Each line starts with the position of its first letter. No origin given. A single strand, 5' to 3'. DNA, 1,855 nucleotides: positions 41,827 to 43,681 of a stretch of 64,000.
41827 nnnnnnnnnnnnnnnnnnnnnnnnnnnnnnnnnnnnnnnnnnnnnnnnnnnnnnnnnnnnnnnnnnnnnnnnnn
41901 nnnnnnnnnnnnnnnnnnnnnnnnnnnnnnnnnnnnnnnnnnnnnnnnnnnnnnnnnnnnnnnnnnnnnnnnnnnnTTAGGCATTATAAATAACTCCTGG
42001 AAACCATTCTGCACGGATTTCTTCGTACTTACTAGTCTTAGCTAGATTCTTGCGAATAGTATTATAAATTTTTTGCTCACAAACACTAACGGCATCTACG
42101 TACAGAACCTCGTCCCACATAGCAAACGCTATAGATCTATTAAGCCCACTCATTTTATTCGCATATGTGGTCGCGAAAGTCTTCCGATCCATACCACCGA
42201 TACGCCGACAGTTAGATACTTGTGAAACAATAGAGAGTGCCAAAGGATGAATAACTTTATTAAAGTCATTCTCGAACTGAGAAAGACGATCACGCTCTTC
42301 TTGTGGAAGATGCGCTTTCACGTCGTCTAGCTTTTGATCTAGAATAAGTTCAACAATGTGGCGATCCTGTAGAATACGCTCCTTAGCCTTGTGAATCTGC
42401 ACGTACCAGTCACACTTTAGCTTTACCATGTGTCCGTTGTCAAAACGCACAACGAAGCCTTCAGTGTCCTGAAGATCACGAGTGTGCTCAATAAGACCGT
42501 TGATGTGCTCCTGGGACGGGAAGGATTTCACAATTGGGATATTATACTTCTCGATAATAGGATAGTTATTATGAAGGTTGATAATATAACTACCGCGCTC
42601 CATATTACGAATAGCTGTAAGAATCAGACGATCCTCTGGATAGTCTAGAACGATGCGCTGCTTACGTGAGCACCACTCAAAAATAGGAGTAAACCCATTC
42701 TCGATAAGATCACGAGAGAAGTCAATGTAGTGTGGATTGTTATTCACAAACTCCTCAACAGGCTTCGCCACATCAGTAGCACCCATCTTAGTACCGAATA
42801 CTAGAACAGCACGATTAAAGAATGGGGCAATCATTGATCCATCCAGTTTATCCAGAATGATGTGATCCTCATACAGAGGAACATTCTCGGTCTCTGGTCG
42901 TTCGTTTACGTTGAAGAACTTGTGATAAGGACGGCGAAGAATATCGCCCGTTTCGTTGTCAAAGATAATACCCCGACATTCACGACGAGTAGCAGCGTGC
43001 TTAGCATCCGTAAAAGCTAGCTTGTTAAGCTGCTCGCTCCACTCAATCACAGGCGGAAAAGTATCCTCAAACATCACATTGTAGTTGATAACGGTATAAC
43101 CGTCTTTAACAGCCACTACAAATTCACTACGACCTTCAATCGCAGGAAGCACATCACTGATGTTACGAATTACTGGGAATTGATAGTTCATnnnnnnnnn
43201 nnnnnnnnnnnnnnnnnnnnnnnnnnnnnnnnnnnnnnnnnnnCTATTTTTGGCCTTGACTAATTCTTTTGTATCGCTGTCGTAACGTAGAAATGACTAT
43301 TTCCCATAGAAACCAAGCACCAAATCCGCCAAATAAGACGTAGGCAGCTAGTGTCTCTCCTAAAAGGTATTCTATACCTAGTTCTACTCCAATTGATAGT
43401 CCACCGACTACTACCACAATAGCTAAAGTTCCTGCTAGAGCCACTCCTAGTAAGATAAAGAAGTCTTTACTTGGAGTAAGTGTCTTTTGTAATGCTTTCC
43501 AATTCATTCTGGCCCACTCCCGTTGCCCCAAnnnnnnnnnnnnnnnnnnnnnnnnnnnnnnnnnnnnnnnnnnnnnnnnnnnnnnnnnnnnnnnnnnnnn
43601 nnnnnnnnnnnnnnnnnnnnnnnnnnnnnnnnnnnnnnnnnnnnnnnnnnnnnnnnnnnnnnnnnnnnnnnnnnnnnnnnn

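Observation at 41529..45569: RNA-repair cluster: Rnl1-like ligase, polynucleotide-kinase-like kinase, metallophosphoesterase, Rnl2-like ligase and an embedded mini-lipoprotein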

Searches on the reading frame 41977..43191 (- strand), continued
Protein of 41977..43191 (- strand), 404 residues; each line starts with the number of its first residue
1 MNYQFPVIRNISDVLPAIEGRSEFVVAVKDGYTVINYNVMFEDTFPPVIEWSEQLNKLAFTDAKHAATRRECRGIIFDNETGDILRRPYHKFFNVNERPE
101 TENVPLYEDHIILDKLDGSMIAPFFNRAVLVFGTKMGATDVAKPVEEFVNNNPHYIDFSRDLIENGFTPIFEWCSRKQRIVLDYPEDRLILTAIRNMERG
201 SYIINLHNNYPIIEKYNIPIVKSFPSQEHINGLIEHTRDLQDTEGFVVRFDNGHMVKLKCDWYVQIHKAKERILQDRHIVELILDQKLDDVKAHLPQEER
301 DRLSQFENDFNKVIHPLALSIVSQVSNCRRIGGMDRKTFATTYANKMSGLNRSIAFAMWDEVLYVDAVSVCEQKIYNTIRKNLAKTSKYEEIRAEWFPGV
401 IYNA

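Call 82: search_solved_structures(query=L156:4822-6276:+, max_evalue=0.01)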
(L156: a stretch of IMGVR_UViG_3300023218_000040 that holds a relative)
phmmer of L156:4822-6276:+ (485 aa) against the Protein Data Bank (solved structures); distinct sequences matched with E-value up to 0.01: 7.
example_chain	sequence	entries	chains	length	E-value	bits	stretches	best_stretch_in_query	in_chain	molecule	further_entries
4jst_A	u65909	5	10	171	3.4e-14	55.6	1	60-162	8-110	Metallophosphoesterase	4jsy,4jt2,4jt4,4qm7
4gp6_A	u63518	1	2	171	4.6e-14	55.1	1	60-162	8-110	Metallophosphoesterase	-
4gp7_A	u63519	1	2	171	5.9e-14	54.8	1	60-160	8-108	Metallophosphoesterase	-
4mde_A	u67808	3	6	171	2.3e-13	52.8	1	60-162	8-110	Metallophosphoesterase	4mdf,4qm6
4j6o_A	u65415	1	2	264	2.8e-11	45.9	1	246-428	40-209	Metallophosphoesterase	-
6c2u_A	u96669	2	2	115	9.1e-05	24.5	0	63-100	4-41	phosphate-loop protein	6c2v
4iyp_C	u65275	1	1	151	0.0027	19.6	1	241-312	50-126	Serine/threonine-protein phosphatase 2A catalytic subunit alpha isoform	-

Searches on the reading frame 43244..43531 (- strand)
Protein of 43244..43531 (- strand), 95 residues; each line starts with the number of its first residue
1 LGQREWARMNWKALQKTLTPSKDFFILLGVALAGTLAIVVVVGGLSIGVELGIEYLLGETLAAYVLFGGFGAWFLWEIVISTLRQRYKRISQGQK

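Call 3: search_protein_families(library=pfam, proteins=[window:43244-43531:-], max_evalue=0.01)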
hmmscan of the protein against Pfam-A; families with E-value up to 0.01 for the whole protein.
window:43244-43531:- (95 aa): 0 families

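Call 4: search_protein_families(library=phrogs, proteins=[window:43244-43531:-], max_evalue=0.001)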
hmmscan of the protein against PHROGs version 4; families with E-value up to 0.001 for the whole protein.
window:43244-43531:- (95 aa): 0 families

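Call 25: search_protein_families(library=ncbifam, proteins=[window:43244-43531:-], max_evalue=0.01)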
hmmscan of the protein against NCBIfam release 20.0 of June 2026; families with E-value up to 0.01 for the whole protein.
window:43244-43531:- (95 aa): 0 families
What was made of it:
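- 43244..43507 (-): TM87, an 87-aa protein with two predicted membrane spans and a basic C-terminal tail. ATGA overlap with the MPE stop. No family hit (calls 3, 4, 25).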
